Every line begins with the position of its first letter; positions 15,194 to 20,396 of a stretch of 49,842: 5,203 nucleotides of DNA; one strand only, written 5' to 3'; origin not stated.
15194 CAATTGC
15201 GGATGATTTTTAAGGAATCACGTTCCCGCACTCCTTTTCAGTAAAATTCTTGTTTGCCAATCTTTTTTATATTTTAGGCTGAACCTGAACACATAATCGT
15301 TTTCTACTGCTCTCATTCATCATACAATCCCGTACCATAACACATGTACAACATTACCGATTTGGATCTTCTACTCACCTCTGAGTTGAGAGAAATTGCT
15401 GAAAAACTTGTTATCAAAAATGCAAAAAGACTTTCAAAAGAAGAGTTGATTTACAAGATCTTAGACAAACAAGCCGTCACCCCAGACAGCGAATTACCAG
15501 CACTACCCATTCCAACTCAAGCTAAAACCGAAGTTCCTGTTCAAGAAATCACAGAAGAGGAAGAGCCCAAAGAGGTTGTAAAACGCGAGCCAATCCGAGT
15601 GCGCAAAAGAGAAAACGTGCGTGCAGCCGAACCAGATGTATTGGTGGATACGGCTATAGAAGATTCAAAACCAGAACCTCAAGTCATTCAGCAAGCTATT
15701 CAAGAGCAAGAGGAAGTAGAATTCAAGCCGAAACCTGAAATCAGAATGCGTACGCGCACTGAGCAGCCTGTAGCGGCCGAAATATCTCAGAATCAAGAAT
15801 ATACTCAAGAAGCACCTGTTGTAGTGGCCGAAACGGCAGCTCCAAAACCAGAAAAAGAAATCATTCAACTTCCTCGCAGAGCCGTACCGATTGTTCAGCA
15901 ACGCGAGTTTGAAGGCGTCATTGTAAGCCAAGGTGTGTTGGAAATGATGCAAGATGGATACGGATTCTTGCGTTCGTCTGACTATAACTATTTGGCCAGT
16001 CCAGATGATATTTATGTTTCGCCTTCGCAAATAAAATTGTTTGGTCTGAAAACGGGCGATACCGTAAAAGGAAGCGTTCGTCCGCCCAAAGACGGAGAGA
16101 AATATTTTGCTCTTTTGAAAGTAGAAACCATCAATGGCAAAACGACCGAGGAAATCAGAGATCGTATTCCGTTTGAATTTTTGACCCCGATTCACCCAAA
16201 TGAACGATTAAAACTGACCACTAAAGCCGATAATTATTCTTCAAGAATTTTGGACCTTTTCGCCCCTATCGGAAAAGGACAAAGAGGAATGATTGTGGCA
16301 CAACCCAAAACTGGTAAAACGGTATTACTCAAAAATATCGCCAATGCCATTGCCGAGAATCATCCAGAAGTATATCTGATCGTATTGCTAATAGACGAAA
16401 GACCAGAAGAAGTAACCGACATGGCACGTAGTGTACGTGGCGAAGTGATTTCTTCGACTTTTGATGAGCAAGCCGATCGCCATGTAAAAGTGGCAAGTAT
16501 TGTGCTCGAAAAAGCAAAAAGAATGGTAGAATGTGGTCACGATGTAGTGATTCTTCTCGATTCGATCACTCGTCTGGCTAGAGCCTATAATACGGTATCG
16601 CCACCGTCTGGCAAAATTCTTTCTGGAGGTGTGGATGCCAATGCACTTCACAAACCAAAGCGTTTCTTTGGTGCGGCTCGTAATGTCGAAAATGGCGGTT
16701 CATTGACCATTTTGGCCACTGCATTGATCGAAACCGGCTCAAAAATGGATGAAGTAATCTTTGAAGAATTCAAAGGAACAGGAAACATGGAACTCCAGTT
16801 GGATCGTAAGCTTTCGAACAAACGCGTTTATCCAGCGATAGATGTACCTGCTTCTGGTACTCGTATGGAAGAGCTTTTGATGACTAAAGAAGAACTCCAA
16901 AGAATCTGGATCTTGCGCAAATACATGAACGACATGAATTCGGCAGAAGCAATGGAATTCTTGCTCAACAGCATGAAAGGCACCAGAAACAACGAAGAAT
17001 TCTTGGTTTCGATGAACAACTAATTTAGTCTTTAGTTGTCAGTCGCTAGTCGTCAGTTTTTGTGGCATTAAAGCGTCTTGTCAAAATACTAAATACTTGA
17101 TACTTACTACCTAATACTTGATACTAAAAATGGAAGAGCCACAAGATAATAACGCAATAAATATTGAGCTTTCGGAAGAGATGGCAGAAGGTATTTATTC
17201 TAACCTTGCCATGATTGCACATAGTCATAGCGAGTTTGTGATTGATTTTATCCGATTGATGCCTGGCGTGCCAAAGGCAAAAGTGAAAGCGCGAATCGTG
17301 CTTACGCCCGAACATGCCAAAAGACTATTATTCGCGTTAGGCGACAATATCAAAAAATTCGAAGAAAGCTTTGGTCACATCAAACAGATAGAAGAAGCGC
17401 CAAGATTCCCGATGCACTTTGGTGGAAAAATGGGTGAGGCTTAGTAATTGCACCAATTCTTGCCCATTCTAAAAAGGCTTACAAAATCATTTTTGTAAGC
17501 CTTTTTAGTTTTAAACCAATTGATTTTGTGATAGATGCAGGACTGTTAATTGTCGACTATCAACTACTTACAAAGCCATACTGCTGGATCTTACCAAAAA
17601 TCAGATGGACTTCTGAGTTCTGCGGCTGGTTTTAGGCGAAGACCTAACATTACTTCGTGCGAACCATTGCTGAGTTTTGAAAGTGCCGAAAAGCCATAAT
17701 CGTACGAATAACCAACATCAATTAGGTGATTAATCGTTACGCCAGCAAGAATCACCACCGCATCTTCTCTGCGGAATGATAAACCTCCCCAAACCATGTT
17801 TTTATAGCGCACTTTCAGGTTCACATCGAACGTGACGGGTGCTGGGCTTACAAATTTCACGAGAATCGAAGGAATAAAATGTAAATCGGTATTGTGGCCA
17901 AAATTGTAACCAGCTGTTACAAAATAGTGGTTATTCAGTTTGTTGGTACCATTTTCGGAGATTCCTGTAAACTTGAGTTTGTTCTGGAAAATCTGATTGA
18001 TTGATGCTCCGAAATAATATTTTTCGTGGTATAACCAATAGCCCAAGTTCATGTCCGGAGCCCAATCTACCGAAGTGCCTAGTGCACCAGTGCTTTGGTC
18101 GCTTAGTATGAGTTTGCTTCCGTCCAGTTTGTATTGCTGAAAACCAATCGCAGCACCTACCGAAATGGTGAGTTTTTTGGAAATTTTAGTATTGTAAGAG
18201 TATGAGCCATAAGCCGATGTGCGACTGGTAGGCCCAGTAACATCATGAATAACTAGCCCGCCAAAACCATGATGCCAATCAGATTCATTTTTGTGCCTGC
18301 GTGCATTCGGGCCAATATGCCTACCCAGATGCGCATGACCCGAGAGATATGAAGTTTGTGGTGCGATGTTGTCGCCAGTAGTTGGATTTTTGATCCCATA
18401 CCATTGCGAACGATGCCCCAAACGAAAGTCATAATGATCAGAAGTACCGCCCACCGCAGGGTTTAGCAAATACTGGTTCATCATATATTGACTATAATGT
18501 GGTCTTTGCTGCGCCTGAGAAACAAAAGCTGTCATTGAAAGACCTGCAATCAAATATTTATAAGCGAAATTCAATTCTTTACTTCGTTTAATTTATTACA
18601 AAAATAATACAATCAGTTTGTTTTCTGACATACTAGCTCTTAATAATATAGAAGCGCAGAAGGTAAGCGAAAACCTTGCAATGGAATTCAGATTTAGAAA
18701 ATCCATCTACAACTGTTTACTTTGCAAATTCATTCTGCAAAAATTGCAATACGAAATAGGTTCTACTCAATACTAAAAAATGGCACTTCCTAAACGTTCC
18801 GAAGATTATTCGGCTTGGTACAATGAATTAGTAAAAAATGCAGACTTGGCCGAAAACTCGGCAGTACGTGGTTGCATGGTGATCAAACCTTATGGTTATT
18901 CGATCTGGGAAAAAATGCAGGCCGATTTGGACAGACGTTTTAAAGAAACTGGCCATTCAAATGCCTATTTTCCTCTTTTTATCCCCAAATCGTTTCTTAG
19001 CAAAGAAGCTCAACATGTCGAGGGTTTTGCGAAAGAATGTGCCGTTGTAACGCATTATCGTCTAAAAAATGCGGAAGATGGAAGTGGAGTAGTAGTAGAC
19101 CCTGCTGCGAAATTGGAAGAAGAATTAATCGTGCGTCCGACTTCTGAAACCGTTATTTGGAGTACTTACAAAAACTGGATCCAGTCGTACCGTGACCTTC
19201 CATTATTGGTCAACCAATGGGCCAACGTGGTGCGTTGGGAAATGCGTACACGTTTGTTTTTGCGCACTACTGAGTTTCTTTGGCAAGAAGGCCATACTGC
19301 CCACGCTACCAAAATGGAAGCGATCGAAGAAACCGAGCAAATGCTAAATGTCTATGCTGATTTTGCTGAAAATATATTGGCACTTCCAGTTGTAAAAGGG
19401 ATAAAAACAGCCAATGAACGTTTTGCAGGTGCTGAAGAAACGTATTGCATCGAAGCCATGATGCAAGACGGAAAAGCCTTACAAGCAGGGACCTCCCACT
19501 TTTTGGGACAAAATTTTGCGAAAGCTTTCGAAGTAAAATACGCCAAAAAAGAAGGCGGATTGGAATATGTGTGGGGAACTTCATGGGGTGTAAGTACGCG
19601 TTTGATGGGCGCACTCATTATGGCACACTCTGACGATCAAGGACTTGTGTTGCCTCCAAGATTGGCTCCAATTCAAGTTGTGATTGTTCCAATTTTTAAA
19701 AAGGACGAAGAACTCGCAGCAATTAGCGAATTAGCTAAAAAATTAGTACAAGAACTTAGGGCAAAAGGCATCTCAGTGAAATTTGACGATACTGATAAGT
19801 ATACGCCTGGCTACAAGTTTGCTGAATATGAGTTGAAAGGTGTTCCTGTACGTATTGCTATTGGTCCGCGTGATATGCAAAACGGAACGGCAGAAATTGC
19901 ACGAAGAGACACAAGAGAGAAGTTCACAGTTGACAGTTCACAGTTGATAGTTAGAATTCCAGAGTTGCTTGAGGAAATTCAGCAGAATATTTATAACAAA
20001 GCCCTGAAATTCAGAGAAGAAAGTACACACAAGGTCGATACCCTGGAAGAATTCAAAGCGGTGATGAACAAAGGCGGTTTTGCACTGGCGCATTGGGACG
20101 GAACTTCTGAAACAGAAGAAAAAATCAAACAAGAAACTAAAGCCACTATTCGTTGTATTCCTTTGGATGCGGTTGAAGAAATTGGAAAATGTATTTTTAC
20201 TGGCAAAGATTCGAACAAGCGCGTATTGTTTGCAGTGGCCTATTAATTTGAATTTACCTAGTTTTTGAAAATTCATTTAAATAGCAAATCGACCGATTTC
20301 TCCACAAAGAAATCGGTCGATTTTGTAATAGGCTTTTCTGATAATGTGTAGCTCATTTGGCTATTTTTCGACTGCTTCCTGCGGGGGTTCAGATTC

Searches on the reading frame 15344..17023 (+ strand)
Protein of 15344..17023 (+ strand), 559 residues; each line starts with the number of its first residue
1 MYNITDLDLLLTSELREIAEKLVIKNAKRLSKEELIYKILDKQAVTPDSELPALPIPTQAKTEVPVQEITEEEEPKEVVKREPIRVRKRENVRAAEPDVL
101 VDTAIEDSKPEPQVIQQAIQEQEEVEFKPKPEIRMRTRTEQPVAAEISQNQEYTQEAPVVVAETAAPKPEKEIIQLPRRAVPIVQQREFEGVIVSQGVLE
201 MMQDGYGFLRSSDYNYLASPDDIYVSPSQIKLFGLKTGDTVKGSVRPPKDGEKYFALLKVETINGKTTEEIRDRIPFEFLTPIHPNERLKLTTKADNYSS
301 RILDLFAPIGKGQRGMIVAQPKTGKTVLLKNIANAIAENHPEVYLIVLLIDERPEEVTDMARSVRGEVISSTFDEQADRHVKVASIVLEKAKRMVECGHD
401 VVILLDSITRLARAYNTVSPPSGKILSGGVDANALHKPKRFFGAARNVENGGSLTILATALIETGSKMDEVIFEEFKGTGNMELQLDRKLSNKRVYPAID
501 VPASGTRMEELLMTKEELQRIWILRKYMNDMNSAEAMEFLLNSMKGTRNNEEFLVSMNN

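Call 64: search_protein_families(library=pfam, proteins=[window:15344-17023:+], max_evalue=0.001)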
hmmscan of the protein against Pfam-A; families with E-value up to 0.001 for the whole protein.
window:15344-17023:+ (559 aa): 3 families
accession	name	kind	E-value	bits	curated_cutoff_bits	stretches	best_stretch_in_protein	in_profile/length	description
PF07497.18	Rho_RNA_bind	-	1.8e-34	117.8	27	1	196-269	2-73/73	Rho termination factor, RNA-binding domain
PF00006.31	ATP-synt_ab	-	1e-27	97.6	29.5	1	301-504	3-211/213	ATP synthase alpha/beta family, nucleotide-binding domain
PF07498.18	Rho_N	-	9.1e-09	35.6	24.9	1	12-44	7-39/43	Rho termination factor, N-terminal domain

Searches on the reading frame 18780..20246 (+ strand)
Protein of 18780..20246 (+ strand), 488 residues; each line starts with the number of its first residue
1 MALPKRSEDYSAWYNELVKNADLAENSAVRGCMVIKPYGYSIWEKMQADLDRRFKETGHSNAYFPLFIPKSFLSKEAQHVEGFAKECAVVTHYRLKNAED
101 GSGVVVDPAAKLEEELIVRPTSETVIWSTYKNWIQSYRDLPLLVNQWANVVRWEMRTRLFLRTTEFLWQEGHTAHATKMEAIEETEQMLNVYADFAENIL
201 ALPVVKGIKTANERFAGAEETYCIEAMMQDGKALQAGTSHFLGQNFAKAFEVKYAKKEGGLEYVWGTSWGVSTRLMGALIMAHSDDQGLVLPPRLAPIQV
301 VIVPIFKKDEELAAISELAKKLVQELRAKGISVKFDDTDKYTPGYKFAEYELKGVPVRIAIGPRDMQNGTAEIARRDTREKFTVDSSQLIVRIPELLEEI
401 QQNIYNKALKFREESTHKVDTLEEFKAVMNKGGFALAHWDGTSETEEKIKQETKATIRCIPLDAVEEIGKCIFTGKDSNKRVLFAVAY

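Call 64: search_protein_families(library=pfam, proteins=[window:18780-20246:+], max_evalue=0.001)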
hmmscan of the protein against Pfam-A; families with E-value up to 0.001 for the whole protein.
window:18780-20246:+ (488 aa): 3 families
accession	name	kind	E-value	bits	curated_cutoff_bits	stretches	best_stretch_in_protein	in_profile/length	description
PF09180.16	ProRS-C_1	-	8.7e-24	83.9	31.5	1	422-488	1-71/71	Prolyl-tRNA synthetase, C-terminal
PF03129.25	HGTP_anticodon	-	1.1e-23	83.7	21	1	299-394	1-92/94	Anticodon binding domain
PF00587.30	tRNA-synt_2b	-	4.1e-21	76.3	29.3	1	112-280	7-176/179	tRNA synthetase class II core domain (G, H, P, S and T)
